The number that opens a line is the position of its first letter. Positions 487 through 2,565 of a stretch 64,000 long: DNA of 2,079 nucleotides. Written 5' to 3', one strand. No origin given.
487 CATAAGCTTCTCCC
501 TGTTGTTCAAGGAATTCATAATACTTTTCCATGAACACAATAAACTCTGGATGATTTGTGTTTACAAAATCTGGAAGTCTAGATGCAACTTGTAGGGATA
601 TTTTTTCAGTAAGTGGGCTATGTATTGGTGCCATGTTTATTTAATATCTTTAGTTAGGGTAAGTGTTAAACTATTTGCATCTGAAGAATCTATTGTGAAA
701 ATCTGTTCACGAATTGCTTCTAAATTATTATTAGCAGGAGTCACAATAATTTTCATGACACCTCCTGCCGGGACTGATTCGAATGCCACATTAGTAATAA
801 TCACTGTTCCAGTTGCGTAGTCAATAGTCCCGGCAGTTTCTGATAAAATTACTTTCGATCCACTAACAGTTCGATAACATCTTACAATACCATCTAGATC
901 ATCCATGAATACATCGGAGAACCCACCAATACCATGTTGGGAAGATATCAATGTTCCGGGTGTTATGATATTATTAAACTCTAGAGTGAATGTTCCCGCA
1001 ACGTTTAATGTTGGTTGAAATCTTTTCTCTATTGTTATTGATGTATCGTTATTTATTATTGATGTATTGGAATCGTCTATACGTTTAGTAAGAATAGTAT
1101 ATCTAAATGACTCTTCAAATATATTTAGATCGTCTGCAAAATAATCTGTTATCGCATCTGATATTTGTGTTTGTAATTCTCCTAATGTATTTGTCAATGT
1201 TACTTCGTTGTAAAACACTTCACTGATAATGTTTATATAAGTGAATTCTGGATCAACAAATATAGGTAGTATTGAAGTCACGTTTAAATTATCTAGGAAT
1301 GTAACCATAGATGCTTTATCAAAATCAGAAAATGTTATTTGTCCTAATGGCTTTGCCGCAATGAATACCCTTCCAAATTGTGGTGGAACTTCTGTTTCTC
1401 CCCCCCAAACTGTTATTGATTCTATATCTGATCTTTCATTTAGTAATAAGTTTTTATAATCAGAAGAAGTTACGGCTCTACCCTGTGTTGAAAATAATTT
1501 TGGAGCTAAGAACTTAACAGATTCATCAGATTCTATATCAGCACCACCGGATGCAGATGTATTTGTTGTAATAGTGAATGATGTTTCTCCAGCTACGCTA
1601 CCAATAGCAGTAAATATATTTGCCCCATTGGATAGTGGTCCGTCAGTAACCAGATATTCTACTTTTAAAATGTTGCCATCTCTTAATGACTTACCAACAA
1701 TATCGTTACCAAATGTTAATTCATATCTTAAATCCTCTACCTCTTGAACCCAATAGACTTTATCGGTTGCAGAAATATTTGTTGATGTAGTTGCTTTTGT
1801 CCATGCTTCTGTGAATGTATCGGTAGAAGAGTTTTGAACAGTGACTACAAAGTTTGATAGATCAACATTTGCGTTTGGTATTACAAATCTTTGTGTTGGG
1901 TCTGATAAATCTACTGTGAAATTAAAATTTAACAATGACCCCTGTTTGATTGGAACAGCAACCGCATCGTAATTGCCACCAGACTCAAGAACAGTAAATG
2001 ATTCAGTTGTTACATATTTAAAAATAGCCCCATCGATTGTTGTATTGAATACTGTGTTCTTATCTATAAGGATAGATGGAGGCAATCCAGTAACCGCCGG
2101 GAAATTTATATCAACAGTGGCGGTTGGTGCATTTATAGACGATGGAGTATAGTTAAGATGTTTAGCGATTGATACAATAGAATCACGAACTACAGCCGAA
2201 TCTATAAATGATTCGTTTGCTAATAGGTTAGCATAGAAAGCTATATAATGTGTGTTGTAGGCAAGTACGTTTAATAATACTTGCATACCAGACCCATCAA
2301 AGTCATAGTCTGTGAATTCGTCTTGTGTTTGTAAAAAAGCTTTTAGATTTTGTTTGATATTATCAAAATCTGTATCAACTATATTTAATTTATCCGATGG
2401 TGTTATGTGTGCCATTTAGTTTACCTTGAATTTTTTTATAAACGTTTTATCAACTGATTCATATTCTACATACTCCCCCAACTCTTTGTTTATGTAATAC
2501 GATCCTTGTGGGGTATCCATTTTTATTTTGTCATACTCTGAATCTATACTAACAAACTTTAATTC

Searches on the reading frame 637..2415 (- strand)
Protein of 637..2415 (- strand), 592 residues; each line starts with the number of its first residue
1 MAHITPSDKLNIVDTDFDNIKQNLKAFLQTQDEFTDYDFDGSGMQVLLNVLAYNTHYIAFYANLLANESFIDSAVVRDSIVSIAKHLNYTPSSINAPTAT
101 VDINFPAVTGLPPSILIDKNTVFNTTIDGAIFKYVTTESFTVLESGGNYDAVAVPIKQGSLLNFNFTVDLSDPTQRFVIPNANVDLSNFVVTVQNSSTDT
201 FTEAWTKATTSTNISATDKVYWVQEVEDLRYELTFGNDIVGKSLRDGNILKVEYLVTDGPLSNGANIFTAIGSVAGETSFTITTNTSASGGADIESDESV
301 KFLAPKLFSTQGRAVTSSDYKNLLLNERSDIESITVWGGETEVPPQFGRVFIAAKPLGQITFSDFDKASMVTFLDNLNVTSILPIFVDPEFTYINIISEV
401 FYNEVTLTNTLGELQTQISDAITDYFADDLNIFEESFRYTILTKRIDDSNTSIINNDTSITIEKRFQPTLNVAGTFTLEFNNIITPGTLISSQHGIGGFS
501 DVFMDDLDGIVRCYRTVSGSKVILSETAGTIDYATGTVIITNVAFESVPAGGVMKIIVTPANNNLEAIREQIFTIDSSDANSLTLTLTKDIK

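Call 9: search_protein_families(library=pfam, proteins=[window:637-2415:-])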
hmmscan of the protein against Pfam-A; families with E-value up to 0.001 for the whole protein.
window:637-2415:- (592 aa): 2 families
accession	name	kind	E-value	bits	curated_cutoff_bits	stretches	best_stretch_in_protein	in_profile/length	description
PF21379.2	Gp6-like_1st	-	3.3e-21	75.3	27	1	17-89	2-74/74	Baseplate wedge protein gp6-like, helical domain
PF21871.1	Gp6_C-III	-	3.1e-08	34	27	1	392-462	3-73/76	Baseplate structural protein gp6, C-terminal domain III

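Call 17: search_dna_similar(query=window:637-2415:-, collection=phages, mode=protein, max_rows=15)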
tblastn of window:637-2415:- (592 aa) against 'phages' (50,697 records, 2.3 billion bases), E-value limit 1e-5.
Records with a match: 2415; places in all: 2422; records where one place covers at least 80% of the query: 917.
Best place of each record, by identity: <60% 2415.
By first word of the organism name: Escherichia 633; Synechococcus 374; Klebsiella 319; Salmonella 192; Vibrio 126; Shigella 89; Aeromonas 79; Acinetobacter 71; Cyanophage 61; Enterobacter 59; and 52 more.
By host as written in the record: - 442; Escherichia coli 269; Klebsiella pneumoniae 110; Synechococcus 107; Synechococcus sp. 38; Escherichia coli O157:H7 35; Salmonella enterica 29; Synechococcus sp. WH7803 28; and 527 more.
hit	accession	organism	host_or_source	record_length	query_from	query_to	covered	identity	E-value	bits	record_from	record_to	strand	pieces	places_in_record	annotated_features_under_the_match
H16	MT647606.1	Pelagibacter phage Mosig EXVC030M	Candidatus Pelagibacter ubique HTCC1062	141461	5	586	98%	39.2%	1e-111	372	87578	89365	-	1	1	putative baseplate J domain protein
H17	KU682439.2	Stenotrophomonas phage vB_SmaS-DLP_6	Stenotrophomonas maltophilia D1571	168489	1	579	98%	39.2%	3e-100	340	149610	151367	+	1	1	baseplate wedge protein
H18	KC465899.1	Pelagibacter phage HTVC008M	Candidatus Pelagibacter ubique HTCC1062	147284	9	590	98%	38.0%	4e-113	377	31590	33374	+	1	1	baseplate wedge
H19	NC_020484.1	Pelagibacter phage HTVC008M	Candidatus Pelagibacter ubique HTCC1062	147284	9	590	98%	38.0%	4e-113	377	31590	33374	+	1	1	baseplate wedge subunit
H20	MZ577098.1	Methylophilales phage Melnitz-3 EXVC039M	Methylophilales_sp._H5P1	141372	9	576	96%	38.1%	2e-115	384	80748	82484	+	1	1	baseplate wedge subunit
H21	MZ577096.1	Methylophilales phage Melnitz-2 EXVC040M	Methylophilales_sp._H5P1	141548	9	576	96%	38.1%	2e-115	384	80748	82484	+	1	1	baseplate wedge subunit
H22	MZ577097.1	Methylophilales phage Melnitz EXVC044M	Methylophilales_sp._H5P1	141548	9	576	96%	38.1%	2e-115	384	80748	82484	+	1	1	baseplate wedge subunit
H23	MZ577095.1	Methylophilales phage Melnitz-1 EXVC043M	Methylophilales_sp._H5P1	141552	9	576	96%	38.1%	2e-115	384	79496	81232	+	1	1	baseplate wedge subunit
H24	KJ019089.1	Synechococcus phage ACG-2014j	-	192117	12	581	96%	34.5%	8e-88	303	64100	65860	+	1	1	baseplate wedge protein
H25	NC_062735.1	Synechococcus phage ACG-2014j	-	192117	12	581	96%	34.5%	8e-88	303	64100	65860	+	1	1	baseplate wedge subunit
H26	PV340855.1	Synechococcus phage Sf-FR1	Synechococcus sp. WH8102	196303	16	580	95%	34.3%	8e-90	309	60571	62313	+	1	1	baseplate wedge protein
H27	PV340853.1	Synechococcus phage Sf-CH8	Synechococcus sp. WH8102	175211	16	590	97%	33.5%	2e-74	265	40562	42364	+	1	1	baseplate wedge subunit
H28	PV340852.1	Synechococcus phage Sf-CH5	Synechococcus sp. WH8102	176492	16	590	97%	33.5%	2e-74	265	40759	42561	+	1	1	baseplate wedge subunit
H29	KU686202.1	Synechococcus phage S-CAM4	Synechococcus sp.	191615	12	580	96%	33.8%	2e-87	302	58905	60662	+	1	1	baseplate wedge subunit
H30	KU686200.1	Synechococcus phage S-CAM4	Synechococcus sp.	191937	12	580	96%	33.8%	2e-87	302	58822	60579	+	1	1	baseplate wedge subunit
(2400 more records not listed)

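Call 36: find_encoding_contigs(protein=window:637-2415:-, flank=10000, max_places=10)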
Protein window:637-2415:- (592 aa): 3 contigs read that carry it; 2 places shown.
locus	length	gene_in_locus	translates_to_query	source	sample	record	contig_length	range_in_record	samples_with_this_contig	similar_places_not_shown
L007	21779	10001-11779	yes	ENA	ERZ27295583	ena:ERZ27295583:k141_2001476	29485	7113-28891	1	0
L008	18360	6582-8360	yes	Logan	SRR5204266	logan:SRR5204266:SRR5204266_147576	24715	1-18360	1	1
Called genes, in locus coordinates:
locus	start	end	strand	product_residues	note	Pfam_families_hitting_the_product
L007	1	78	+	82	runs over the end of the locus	-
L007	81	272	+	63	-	-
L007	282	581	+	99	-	-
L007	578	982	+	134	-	-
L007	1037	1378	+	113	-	-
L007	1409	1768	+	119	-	PF24835:DUF7717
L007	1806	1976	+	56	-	-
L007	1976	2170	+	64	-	-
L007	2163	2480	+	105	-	-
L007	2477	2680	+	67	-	-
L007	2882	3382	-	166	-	PF05367:Phage_endo_I (faint), PF08722:Tn7_TnsA-like_N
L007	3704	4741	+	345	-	PF11091:T4_tail_cap (weak)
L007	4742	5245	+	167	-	PF11246:Phage_gp53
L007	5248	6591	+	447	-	-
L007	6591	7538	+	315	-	PF06714:Gp5_OB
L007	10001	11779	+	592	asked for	PF21379:Gp6-like_1st, PF21871:Gp6_C-III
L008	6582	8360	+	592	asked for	PF21379:Gp6-like_1st, PF21871:Gp6_C-III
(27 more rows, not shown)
